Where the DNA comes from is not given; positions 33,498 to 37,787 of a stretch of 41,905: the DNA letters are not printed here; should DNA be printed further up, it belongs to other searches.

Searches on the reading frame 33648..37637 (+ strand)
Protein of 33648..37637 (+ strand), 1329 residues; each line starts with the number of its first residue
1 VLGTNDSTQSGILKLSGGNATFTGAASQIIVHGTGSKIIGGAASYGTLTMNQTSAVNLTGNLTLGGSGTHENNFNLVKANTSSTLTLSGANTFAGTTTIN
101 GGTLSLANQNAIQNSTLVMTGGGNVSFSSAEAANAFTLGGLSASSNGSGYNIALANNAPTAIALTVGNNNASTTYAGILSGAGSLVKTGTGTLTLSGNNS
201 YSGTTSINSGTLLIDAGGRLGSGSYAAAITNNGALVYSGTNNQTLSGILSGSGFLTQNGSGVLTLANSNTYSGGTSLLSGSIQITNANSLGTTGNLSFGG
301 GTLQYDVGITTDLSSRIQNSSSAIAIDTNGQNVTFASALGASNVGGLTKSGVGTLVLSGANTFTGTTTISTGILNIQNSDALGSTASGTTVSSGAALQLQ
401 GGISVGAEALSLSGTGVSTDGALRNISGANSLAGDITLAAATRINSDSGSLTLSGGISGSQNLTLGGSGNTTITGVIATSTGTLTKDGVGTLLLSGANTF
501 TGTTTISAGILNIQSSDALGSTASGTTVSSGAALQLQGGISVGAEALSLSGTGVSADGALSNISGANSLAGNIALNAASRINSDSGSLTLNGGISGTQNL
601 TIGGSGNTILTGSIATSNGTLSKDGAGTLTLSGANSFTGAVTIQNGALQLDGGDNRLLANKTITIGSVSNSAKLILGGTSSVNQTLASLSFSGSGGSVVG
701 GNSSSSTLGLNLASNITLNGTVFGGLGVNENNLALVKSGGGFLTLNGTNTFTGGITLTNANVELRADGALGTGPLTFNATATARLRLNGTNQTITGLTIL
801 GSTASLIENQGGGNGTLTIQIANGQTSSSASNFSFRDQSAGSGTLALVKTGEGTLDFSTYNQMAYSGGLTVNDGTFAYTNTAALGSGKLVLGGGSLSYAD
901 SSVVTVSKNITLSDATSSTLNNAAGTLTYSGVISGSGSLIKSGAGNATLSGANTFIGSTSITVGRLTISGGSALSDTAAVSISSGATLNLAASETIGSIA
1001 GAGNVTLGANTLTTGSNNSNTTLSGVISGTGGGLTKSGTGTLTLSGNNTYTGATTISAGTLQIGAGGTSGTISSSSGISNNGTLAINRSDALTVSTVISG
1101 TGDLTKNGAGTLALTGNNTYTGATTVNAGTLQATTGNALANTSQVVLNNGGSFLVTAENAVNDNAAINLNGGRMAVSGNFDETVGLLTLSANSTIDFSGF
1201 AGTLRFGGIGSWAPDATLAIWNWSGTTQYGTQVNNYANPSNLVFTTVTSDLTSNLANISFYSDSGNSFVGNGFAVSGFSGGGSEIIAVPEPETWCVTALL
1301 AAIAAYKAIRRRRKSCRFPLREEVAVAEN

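Call 13: search_protein_families(library=pfam, proteins=[window:33648-37637:+], max_evalue=0.001)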
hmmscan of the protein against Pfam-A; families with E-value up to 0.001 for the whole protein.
window:33648-37637:+ (1329 aa): 1 family
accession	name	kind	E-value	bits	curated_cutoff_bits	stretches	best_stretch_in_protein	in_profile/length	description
PF12951.13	PATR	-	2e-66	220.1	27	10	1034-1063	1-30/30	Passenger-associated-transport-repeat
